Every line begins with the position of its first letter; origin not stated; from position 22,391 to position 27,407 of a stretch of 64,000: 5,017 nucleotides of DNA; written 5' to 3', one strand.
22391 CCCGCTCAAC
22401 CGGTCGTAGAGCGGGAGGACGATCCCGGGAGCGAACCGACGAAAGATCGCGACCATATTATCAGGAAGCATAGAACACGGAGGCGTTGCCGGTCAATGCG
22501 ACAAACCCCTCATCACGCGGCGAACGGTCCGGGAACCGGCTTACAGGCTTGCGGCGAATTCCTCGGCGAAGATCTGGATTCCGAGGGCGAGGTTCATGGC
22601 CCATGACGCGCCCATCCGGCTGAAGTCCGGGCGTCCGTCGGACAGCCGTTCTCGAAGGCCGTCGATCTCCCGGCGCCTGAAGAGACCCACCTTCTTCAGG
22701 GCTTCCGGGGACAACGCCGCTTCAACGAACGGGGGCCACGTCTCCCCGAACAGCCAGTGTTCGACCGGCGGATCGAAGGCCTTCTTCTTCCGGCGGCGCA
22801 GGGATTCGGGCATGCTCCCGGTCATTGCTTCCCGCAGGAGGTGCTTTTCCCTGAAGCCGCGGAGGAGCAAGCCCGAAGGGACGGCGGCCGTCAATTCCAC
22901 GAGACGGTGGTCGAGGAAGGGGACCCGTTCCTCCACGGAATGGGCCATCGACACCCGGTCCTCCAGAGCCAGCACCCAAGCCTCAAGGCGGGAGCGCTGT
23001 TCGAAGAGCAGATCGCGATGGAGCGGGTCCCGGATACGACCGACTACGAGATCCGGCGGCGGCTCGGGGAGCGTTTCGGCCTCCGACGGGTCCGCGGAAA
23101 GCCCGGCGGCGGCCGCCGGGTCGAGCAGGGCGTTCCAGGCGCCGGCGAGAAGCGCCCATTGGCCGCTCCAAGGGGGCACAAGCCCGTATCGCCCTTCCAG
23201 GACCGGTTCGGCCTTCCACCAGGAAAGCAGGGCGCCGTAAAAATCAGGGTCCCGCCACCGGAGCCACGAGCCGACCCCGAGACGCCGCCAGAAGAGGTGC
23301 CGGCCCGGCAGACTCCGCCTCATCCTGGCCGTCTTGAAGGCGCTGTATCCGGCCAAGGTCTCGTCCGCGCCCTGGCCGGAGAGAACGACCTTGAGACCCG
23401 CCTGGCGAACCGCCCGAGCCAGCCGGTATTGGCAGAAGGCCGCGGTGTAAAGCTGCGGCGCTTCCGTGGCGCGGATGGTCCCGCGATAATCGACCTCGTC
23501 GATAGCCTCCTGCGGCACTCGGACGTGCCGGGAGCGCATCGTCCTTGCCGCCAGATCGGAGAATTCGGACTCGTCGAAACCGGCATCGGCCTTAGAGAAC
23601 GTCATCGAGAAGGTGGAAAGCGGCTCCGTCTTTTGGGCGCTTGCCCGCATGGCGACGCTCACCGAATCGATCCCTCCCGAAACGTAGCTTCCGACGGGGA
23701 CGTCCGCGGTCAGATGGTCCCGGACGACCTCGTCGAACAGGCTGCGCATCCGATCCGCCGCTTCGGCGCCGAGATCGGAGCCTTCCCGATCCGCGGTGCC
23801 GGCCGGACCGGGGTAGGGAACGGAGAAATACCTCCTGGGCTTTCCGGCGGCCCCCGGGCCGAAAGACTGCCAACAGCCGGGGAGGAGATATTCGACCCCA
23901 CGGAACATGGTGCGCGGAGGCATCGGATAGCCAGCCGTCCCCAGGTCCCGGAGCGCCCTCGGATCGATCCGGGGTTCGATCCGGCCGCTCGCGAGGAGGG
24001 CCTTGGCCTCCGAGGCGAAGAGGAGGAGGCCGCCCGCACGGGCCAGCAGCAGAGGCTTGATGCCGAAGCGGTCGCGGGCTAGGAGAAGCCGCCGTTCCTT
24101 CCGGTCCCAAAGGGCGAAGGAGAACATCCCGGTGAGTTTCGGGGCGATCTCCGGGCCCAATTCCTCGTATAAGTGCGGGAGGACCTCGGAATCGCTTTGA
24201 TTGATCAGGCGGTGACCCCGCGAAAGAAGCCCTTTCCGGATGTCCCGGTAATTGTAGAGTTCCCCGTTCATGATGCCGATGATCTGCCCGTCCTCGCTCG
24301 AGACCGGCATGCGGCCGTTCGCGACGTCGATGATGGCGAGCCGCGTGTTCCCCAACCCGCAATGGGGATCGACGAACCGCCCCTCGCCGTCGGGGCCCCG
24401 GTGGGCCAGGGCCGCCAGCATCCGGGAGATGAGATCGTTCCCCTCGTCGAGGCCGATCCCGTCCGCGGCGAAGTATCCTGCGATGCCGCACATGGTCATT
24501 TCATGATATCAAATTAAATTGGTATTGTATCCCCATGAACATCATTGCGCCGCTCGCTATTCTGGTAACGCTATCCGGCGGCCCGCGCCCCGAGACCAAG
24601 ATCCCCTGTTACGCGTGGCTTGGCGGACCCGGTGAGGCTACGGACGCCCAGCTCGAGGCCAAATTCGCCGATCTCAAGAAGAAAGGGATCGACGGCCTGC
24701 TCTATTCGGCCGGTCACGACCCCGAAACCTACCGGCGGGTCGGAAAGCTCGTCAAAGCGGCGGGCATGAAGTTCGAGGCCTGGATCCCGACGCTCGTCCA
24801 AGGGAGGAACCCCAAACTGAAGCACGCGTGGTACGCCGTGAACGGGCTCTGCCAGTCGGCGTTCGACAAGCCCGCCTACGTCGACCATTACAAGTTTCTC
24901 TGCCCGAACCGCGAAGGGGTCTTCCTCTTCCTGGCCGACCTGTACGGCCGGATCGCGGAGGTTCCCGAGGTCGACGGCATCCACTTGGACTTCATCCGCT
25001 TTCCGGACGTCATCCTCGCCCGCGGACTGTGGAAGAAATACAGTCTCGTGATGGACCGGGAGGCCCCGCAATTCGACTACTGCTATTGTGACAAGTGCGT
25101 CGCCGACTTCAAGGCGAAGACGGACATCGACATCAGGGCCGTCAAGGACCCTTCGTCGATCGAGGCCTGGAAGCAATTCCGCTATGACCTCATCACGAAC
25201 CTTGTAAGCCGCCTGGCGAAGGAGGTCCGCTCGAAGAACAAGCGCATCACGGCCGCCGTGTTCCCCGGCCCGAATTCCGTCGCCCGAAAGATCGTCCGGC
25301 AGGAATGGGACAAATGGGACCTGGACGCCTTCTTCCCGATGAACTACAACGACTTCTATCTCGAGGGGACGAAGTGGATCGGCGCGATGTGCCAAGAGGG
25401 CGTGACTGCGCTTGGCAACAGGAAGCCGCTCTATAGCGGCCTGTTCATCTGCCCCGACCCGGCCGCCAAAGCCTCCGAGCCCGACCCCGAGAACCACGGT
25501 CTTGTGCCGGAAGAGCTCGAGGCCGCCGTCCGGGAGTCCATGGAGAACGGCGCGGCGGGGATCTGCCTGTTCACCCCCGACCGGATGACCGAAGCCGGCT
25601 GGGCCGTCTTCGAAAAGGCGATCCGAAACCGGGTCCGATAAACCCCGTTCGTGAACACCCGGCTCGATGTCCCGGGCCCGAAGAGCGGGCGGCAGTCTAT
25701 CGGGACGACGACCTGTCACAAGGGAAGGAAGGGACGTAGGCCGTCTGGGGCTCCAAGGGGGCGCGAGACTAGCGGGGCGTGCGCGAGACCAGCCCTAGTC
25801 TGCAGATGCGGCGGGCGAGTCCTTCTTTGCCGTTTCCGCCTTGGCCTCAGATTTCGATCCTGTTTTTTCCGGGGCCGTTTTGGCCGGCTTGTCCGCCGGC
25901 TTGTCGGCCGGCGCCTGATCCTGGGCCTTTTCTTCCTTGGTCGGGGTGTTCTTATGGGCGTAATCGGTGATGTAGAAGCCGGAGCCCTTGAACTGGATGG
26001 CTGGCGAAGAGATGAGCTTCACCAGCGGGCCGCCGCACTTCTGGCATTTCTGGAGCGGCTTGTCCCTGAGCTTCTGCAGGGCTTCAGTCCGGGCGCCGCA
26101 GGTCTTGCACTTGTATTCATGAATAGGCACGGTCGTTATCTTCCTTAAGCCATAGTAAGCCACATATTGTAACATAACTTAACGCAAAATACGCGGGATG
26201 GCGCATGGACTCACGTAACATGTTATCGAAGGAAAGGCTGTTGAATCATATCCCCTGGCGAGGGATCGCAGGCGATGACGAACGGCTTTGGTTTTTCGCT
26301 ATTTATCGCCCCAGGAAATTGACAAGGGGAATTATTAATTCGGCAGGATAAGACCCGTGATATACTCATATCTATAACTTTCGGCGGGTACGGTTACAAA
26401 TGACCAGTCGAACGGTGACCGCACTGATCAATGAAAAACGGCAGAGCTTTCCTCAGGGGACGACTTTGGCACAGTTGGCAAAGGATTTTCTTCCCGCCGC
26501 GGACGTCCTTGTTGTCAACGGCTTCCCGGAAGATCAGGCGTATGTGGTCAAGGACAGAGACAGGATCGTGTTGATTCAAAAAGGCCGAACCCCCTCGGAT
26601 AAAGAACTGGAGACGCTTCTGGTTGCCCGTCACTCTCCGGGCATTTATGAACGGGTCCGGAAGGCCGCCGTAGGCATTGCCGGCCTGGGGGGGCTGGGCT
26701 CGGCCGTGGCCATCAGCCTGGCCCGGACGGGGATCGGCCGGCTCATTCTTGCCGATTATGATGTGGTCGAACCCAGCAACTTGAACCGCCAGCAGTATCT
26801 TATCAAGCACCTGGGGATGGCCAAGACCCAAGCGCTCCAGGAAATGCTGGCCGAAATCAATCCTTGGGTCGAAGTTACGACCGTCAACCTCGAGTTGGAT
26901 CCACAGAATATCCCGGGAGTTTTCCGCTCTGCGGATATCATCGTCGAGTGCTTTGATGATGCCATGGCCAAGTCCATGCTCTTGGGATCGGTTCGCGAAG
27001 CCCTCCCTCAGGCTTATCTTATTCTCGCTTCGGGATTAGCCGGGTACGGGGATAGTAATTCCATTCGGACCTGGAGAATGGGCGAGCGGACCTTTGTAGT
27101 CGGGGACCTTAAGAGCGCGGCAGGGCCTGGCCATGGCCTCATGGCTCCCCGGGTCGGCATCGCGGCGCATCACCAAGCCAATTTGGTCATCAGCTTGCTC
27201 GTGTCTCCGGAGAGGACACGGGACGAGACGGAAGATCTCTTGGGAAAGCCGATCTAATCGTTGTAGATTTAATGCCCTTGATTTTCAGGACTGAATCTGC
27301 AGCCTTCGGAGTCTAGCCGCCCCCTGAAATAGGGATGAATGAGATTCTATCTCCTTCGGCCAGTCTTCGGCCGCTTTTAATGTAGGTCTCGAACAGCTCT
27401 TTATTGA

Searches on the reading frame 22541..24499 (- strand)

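Call 67: search_protein_families(library=pfam, proteins=[window:22541-24499:-], max_evalue=0.0001)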
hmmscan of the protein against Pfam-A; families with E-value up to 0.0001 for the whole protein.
window:22541-24499:- (652 aa): 3 families
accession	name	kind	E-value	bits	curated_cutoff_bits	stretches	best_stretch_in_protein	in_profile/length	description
PF00733.27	Asn_synthase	-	4.7e-71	240.7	21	1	251-634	2-346/354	Asparagine synthase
PF13537.11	GATase_7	-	6.5e-39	133.2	25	1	52-170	2-123/123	Glutamine amidotransferase domain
PF13522.11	GATase_6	-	4.5e-36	124.2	27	1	36-164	1-130/130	Glutamine amidotransferase domain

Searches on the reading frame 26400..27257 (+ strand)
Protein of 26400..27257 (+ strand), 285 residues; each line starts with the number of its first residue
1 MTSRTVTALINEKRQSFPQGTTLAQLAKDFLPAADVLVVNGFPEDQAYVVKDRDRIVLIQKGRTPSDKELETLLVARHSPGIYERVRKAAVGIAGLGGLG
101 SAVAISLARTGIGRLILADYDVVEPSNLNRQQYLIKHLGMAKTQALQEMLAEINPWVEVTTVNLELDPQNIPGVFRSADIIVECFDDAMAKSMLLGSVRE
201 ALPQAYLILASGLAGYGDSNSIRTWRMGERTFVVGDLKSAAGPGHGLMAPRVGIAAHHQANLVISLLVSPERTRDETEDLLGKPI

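Call 19: search_protein_families(library=pfam, proteins=[window:26400-27257:+], max_evalue=0.001)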
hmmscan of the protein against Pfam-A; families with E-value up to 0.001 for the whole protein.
window:26400-27257:+ (285 aa): 2 families
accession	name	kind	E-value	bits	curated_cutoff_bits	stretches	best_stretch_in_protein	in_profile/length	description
PF00899.27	ThiF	-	1.2e-32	113.4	28.1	1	82-223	14-154/238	ThiF family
PF14453.12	ThiS-like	-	3.8e-13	49.7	26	1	10-62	5-57/57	ThiS-like ubiquitin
